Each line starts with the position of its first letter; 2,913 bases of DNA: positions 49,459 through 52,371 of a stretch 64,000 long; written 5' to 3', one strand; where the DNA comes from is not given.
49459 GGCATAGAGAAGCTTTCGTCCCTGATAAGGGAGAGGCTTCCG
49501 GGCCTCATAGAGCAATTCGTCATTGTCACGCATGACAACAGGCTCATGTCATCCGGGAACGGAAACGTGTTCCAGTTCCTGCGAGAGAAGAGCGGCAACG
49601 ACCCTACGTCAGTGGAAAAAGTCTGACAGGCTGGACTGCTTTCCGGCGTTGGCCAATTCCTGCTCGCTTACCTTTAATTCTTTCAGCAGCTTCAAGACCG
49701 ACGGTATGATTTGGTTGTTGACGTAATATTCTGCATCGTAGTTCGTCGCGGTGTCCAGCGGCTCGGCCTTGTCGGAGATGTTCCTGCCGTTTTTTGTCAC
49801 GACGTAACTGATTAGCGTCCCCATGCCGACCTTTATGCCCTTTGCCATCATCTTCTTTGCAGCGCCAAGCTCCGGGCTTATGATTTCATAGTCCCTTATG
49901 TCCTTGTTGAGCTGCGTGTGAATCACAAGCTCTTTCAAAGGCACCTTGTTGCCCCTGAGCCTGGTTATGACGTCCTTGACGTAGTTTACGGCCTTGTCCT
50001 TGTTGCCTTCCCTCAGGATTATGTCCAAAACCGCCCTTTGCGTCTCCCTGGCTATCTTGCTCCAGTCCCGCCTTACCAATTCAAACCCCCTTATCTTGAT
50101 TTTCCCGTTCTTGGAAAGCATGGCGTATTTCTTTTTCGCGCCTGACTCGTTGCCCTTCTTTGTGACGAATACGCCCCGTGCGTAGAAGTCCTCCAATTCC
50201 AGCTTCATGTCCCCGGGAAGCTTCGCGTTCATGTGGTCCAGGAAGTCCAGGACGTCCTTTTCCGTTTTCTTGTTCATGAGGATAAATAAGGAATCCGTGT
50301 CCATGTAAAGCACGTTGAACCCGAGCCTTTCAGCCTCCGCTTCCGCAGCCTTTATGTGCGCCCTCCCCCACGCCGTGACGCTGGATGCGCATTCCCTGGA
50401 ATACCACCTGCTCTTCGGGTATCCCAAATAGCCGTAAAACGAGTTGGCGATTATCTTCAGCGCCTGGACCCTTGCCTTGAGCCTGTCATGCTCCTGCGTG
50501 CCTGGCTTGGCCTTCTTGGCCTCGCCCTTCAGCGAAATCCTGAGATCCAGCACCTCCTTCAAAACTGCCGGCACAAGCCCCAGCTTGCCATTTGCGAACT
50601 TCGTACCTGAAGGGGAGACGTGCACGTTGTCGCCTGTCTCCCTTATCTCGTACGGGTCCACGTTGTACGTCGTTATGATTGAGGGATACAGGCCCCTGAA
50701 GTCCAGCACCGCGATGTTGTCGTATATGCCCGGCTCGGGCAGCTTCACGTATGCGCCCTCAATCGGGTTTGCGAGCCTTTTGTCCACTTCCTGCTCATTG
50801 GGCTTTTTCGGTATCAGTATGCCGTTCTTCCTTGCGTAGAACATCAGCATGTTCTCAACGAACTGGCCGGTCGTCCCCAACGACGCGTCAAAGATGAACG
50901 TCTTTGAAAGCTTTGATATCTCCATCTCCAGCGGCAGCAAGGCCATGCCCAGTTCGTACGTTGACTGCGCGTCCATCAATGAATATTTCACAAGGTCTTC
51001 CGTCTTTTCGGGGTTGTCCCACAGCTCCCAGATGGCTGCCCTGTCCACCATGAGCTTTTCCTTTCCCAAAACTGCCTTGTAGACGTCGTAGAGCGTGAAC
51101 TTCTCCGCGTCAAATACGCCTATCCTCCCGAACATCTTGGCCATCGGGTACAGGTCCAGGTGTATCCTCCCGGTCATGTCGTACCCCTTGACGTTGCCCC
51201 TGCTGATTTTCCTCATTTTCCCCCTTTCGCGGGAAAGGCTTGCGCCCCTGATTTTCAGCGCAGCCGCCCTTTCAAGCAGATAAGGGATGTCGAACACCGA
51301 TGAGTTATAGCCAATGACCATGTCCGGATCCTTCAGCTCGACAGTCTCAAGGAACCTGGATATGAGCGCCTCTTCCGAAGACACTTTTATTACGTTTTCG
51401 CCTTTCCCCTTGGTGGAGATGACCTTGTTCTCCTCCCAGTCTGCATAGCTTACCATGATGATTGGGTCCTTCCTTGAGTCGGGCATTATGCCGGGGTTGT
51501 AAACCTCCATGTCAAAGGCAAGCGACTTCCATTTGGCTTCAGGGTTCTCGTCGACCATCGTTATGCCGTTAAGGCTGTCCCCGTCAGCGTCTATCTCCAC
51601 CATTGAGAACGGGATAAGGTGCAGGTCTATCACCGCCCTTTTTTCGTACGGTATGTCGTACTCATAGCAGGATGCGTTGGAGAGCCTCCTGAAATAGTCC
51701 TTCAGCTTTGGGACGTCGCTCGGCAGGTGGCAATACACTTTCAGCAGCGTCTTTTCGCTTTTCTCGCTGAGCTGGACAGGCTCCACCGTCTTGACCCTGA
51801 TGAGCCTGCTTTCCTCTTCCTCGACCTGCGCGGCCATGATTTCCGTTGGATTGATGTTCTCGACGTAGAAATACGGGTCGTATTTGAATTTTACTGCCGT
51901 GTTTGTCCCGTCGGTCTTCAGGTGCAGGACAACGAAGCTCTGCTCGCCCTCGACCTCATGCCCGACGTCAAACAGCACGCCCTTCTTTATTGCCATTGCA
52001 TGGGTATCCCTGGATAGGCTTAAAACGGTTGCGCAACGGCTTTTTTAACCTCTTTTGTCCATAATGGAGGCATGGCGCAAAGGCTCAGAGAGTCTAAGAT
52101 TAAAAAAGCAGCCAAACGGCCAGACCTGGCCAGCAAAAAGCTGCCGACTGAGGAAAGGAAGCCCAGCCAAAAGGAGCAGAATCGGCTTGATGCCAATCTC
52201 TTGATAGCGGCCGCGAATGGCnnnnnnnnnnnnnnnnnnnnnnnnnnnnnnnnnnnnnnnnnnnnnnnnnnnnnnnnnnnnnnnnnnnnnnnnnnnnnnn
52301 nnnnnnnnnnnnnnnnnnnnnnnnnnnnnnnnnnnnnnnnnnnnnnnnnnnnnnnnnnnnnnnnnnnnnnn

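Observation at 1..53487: Dispersed family of at least 8 ankyrin-repeat genes with conserved Lys-rich N-leader and a Cys-containing C-terminal tail (ETAAF ... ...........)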

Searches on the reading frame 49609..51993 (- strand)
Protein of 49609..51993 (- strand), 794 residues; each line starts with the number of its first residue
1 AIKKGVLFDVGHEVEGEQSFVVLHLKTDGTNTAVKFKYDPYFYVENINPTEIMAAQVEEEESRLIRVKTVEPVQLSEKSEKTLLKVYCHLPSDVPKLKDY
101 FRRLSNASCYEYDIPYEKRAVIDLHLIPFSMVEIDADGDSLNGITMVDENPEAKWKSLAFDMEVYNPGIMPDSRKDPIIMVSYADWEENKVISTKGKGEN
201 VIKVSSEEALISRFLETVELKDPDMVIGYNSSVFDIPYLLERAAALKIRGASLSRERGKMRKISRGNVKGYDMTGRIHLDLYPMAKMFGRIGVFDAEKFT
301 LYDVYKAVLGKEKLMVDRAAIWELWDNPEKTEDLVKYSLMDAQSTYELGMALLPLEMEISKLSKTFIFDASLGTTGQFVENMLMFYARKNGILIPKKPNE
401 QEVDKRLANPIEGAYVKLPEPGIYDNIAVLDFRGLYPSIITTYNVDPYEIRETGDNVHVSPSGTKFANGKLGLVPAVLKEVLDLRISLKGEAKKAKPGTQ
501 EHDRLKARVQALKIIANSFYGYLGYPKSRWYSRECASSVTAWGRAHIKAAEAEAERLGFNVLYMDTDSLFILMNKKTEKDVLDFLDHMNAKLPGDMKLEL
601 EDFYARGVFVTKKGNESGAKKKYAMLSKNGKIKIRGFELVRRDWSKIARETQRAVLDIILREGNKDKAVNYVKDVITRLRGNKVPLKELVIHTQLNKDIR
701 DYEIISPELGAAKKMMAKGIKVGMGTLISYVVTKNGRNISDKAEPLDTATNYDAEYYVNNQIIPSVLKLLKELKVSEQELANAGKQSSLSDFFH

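Call 29: list_cluster_members(proteins=[window:49609-51993:-, window:11309-12394:+, window:52072-52821:+, P0045, P0066, P0083, P0008, P0061, P0062, P0047])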
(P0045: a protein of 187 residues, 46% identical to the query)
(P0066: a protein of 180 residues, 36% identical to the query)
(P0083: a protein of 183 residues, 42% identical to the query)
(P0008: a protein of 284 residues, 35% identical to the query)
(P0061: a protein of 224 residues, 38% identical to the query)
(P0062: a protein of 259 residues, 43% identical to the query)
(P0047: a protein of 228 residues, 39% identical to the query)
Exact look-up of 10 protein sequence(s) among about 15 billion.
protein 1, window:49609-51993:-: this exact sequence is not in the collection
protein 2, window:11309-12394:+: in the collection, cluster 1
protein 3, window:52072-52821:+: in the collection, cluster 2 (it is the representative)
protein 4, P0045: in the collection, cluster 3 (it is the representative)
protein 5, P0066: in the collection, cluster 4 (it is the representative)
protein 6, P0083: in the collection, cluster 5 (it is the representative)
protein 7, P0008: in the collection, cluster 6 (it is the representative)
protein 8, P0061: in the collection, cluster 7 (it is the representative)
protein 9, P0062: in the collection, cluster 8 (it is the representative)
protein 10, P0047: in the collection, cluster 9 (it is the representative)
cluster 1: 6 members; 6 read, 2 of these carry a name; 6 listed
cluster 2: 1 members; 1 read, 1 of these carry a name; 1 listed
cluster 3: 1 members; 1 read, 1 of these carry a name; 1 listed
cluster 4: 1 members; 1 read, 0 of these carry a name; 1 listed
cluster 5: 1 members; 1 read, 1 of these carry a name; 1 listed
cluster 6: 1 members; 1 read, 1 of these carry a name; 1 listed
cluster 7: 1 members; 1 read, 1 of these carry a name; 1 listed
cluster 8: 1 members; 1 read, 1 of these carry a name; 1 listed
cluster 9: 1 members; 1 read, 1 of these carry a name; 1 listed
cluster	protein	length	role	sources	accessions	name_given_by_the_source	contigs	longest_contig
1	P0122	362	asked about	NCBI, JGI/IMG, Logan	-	cell division protein FtsZ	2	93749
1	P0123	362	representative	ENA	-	-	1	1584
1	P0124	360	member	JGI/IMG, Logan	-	cell division protein FtsZ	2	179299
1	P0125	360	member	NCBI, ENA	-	-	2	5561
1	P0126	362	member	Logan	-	-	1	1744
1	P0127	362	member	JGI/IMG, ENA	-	-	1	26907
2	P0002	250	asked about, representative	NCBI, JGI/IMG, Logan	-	ankyrin repeat protein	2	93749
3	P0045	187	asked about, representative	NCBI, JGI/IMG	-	ankyrin repeat protein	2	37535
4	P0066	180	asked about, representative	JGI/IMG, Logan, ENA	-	-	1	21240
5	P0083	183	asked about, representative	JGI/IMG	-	ankyrin repeat protein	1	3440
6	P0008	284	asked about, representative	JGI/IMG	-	ankyrin repeat protein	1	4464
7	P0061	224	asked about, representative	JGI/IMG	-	ankyrin repeat protein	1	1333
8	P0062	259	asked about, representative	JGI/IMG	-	ankyrin repeat protein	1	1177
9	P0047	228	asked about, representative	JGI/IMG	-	ankyrin repeat protein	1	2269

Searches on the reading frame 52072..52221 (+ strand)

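Call 70: search_protein_families(library=pfam, proteins=[window:52072-52221:+], max_evalue=10)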
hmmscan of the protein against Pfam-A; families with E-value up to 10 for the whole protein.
seq(50 aa): 1 family
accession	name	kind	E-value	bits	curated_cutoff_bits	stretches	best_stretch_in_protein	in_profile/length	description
PF09598.15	Stm1_N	-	0.36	12.1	23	1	8-36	29-57/70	Stm1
